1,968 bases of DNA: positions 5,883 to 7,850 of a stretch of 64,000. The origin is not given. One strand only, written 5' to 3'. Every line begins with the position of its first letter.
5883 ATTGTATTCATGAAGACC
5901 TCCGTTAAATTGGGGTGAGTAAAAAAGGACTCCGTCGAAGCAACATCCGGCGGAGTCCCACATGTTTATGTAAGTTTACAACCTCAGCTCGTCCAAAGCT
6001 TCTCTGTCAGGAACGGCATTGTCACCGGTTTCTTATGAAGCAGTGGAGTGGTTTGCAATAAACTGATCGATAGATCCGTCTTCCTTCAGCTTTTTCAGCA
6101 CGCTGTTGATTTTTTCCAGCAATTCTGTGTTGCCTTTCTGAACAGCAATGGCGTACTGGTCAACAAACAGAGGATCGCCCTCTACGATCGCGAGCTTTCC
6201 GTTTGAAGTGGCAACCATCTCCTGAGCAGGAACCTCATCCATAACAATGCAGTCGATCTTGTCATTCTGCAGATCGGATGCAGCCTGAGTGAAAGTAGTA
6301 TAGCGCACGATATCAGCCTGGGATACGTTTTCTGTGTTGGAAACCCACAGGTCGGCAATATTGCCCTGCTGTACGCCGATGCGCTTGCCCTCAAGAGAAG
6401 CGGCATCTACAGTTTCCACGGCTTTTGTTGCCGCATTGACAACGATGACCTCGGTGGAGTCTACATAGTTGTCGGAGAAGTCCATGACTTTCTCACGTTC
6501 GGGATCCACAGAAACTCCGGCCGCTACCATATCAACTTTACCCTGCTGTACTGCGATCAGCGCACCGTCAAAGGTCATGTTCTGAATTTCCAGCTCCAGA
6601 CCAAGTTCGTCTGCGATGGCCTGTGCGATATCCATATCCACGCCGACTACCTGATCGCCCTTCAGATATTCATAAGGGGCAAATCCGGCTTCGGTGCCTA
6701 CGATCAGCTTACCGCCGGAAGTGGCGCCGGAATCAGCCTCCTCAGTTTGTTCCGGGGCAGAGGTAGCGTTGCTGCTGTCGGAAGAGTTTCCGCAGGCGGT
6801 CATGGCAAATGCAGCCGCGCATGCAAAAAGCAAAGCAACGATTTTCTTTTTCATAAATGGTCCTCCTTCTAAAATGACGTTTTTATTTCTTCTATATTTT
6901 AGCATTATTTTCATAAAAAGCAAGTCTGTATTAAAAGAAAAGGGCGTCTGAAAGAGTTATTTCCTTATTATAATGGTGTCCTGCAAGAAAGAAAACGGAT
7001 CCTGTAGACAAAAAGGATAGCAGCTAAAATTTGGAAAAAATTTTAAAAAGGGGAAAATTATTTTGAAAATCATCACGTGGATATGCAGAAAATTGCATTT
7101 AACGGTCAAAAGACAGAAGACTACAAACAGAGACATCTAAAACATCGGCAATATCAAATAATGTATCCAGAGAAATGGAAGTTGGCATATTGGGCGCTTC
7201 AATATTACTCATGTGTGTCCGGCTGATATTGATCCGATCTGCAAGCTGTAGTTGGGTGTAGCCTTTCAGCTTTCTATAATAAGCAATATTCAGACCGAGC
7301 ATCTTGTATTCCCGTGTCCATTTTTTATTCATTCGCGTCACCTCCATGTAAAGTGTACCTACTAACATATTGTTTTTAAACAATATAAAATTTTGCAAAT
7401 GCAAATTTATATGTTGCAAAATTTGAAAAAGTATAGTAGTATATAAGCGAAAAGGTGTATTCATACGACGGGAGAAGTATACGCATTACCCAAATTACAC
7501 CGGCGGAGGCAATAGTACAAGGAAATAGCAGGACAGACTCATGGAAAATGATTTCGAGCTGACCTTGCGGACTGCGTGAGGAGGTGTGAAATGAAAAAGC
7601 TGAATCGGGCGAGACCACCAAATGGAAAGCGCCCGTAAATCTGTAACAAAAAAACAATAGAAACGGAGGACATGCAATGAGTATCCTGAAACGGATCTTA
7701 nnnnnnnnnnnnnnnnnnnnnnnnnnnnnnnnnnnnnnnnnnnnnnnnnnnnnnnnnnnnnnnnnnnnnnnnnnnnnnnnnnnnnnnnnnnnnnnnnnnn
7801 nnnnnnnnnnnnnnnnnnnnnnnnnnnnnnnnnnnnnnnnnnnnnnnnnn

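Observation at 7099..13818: Self-contained locus: XRE regulator, long leader, giant Cys3-His protein, lipoprotein and a membrane-anchored short paralogue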

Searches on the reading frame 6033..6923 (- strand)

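Call 3: search_protein_families(library=pfam, proteins=[window:6033-6923:-], max_evalue=1)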
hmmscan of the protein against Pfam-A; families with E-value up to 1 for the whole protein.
window:6033-6923:- (296 aa): 3 families
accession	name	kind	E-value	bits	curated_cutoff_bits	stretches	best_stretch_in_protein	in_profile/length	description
PF00497.25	SBP_bac_3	-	1.3e-37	128.9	26.4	1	73-289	1-126/132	Bacterial extracellular solute-binding proteins, family 3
PF10613.14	Lig_chan-Glu_bd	-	2.6e-05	24.7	30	1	113-162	62-111/115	Ligated ion channel L-glutamate- and glycine-binding site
PF21194.3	TadZ-like_ARD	-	0.054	14.3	27.4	0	197-230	24-57/108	TadZ-like, receiver domain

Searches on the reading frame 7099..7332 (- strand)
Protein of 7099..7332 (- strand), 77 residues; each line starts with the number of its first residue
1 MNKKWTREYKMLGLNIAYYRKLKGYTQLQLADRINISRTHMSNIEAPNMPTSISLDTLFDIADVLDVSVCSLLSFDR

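Call 3: search_protein_families(library=pfam, proteins=[window:7099-7332:-], max_evalue=1)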
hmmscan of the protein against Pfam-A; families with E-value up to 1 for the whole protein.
window:7099-7332:- (77 aa): 9 families
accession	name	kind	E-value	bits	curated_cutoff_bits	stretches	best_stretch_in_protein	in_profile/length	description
PF01381.28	HTH_3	-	2.5e-11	43.9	23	1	16-69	1-52/55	Helix-turn-helix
PF13443.12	HTH_26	-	4e-06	27.4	22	1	18-75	4-60/63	Cro/C1-type HTH DNA-binding domain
PF12844.13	HTH_19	-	5.1e-05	23.5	30.2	1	16-51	4-40/64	Helix-turn-helix domain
PF04545.22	Sigma70_r4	-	0.00063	19.7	24.1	1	19-45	15-41/50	Sigma-70, region 4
PF13560.12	HTH_31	-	0.0022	18.7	27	1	13-68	3-57/64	Helix-turn-helix domain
PF13744.12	HTH_37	-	0.012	15.9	27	1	14-69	21-75/80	Helix-turn-helix domain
PF07022.19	Phage_CI_repr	-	0.14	12.9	22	1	26-72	14-57/65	Bacteriophage CI repressor helix-turn-helix domain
PF13412.12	HTH_24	-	0.16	12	21.9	1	25-39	18-32/48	Winged helix-turn-helix DNA-binding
PF12438.13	DUF3679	-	0.26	11.5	22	1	20-46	25-51/56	Protein of unknown function (DUF3679)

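Call 4: search_protein_families(library=ncbifam, proteins=[window:7099-7332:-], max_evalue=1)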
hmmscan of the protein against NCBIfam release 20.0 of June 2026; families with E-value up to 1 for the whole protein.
window:7099-7332:- (77 aa): 21 families
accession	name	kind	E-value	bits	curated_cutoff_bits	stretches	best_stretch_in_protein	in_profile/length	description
NF047948.1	male_kill_WMK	equivalog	8e-08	32.1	300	1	6-74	157-223/300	WO male-killing family protein Wmk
TIGR03070.1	couple_hipB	subfamily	1.7e-07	31.1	71.65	1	10-66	1-55/58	type II toxin-antitoxin system Y4mF family antitoxin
NF041951.1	phage_RstR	subfamily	2.5e-07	31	80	1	14-73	5-62/108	RstR family transcriptional repressor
NF007271.0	PRK09726.1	equivalog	4.7e-07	29.7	79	1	17-69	18-68/88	type II toxin-antitoxin system antitoxin HipB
NF046032.1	TransRegSlrRBacil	equivalog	3.5e-05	23.9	250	1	11-72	1-61/149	HTH-type transcriptional regulator SlrR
NF006015.0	PRK08154.1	subfamily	7.8e-05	22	204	1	10-74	29-91/314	anaerobic benzoate catabolism transcriptional regulator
NF041575.1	antitoxPezA_Strep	equivalog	0.00051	20.1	290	1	11-72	1-60/158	type II toxin-antitoxin system antitoxin PezA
TIGR02612.1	mob_myst_A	hypoth_equivalog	0.00073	19.4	122.6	1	20-68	34-82/150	mobile mystery protein A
NF007257.0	PRK09706.1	subfamily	0.0038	17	101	1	10-73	4-65/135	transcriptional repressor DicA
NF010465.0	PRK13890.1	equivalog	0.005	16.9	96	1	19-74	13-66/121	conjugal transfer protein TrbA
NF003057.0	PRK03975.1-5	subfamily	0.0061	16.3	168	1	17-49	14-45/134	putative transcriptional regulator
NF003162.0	PRK04140.1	equivalog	0.0093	15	263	1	16-70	131-183/317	transcriptional regulator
NF038310.1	lysogeny_AimR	equivalog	0.012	14.7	70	1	20-66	5-49/365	AimR family lysis-lysogeny pheromone receptor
NF006071.0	PRK08215.1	equivalog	0.022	14.4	372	1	16-46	217-247/258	RNA polymerase sporulation sigma factor SigG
NF052239.1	antitox_spr1629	equivalog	0.041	13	335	1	12-61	3-56/377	spr1629 family repressor/antitoxin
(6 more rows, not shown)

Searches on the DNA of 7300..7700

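Call 11: search_rna_families(source=window, start=7300, end=7700, threshold=evalue, max_evalue=10)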
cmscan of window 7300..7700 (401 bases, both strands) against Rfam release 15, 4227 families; matches with E-value up to 10: 7.
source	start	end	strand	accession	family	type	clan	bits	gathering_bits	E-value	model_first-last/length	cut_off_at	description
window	7374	7421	+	RF01597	snoR22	Gene; snRNA; snoRNA; CD-box;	-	20.7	50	2.9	1-83/83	no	small nucleolar RNA snoR22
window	7379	7418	+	RF00245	mir-19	Gene; miRNA;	CL00110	17.4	50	1.2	1-79/79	no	mir-19 microRNA precursor family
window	7544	7604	+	RF01150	sR11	Gene; snRNA; snoRNA; CD-box;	-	16.9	39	0.77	1-57/57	no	Small nucleolar RNA sR11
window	7398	7451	+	RF01666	rox2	Cis-reg;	-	15.8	55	7.8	1-71/71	no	Drosophila rox2 ncRNA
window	7300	7332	-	RF00617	cHP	Cis-reg;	CL00129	12.5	40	8.3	1-45/45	no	Flavivirus capsid hairpin cHP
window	7682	7700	-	RF03050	RAGATH-25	Gene; sRNA;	-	12.2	49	2.7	30-50/50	5'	RAGATH-25 RNA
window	7440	7493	-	RF02350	psRNA6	Gene; sRNA;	-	9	60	3.5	1-333/333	no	Nitrosomonas sRNA psRNA6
